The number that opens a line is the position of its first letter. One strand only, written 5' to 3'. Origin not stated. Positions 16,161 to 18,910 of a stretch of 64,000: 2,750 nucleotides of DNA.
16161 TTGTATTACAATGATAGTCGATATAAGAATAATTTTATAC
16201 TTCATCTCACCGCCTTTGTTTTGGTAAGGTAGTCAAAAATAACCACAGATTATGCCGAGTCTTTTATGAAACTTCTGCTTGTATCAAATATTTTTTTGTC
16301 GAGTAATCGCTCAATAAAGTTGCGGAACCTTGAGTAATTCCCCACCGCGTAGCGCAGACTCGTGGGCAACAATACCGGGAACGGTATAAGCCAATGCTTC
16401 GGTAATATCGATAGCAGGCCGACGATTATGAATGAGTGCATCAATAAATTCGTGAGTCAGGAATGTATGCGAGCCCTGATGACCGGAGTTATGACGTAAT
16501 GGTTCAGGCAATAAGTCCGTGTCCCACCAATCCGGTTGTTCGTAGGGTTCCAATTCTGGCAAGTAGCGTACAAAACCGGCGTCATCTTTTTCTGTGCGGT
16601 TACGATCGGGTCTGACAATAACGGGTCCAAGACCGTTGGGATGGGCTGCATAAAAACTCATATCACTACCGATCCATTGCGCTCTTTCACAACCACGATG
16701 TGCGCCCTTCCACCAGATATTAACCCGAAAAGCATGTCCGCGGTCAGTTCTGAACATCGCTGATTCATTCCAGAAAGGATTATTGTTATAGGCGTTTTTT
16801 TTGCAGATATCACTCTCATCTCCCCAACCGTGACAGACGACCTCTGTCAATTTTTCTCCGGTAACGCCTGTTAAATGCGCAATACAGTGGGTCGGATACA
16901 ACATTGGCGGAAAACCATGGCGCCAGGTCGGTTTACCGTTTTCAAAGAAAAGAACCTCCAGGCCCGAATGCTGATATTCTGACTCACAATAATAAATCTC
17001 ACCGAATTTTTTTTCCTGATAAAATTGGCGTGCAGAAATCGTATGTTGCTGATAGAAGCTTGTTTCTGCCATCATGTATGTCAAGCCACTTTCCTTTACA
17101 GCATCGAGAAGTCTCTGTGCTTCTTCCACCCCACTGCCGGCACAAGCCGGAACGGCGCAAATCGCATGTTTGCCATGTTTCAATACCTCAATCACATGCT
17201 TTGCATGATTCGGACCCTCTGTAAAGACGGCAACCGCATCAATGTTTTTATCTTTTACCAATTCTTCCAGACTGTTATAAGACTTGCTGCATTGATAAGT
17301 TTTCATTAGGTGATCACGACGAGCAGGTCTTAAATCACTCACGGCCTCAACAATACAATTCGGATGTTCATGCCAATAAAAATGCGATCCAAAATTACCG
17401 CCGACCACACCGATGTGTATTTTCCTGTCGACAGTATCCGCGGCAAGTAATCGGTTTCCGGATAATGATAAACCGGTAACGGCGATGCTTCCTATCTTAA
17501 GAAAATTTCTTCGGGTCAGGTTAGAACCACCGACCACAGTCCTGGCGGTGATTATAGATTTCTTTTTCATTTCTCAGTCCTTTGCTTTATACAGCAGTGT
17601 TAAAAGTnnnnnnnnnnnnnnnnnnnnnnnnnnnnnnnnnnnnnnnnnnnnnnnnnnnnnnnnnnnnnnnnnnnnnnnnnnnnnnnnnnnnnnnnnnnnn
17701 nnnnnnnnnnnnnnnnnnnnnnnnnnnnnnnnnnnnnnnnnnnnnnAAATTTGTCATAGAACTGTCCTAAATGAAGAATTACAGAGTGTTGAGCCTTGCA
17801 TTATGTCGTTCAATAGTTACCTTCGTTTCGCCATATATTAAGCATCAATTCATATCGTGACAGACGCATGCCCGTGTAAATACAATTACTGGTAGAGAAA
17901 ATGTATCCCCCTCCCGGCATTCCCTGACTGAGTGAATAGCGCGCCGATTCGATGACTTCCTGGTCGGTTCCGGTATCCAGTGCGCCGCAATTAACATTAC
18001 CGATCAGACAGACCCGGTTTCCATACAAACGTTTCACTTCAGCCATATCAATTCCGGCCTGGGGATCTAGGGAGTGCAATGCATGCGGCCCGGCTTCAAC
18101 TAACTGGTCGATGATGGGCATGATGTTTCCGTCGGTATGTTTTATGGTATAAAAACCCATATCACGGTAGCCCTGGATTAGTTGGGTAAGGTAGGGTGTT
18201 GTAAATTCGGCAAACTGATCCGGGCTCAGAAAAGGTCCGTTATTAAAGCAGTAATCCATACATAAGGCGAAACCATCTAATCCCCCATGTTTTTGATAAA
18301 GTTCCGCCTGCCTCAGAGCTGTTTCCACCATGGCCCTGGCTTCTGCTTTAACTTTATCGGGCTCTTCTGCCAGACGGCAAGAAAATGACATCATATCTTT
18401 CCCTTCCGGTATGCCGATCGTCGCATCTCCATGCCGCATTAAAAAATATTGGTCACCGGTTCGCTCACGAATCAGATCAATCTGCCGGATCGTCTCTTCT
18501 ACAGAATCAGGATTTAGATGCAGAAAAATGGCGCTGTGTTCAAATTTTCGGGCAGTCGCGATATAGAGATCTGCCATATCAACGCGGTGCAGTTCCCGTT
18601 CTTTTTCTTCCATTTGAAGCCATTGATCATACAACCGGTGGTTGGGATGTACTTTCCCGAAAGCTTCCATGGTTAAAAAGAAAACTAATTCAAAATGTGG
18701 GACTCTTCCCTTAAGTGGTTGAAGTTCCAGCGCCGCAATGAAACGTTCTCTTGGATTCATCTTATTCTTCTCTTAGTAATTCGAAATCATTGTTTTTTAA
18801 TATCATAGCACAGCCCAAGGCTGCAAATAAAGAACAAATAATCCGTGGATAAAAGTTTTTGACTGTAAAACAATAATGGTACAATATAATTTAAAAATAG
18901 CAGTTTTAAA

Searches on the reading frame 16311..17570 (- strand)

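Call 44: search_protein_families(library=pfam, proteins=[window:16311-17570:-], max_evalue=0.00001)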
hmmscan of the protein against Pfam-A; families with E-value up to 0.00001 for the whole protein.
window:16311-17570:- (419 aa): 1 family
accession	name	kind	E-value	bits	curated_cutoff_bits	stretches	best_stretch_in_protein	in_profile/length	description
PF01408.29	GFO_IDH_MocA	-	3.6e-17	63.6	24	1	51-167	1-118/120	Oxidoreductase family, NAD-binding Rossmann fold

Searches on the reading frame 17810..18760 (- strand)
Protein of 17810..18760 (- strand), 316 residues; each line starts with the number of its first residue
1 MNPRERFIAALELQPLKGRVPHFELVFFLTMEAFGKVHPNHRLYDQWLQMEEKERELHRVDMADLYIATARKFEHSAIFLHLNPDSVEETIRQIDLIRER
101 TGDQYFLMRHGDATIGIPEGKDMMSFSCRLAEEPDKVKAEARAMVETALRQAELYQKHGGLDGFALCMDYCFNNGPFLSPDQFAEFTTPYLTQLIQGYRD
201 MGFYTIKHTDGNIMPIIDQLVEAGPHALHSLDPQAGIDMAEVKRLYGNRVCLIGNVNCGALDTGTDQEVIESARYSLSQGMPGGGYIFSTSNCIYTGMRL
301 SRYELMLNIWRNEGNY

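Call 44: search_protein_families(library=pfam, proteins=[window:17810-18760:-], max_evalue=0.00001)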
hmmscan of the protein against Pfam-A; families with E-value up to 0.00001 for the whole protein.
window:17810-18760:- (316 aa): 1 family
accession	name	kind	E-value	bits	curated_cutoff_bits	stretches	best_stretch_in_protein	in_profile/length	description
PF01208.23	URO-D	-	2.4e-17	63.4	23.9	1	130-309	169-342/346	Uroporphyrinogen decarboxylase (URO-D)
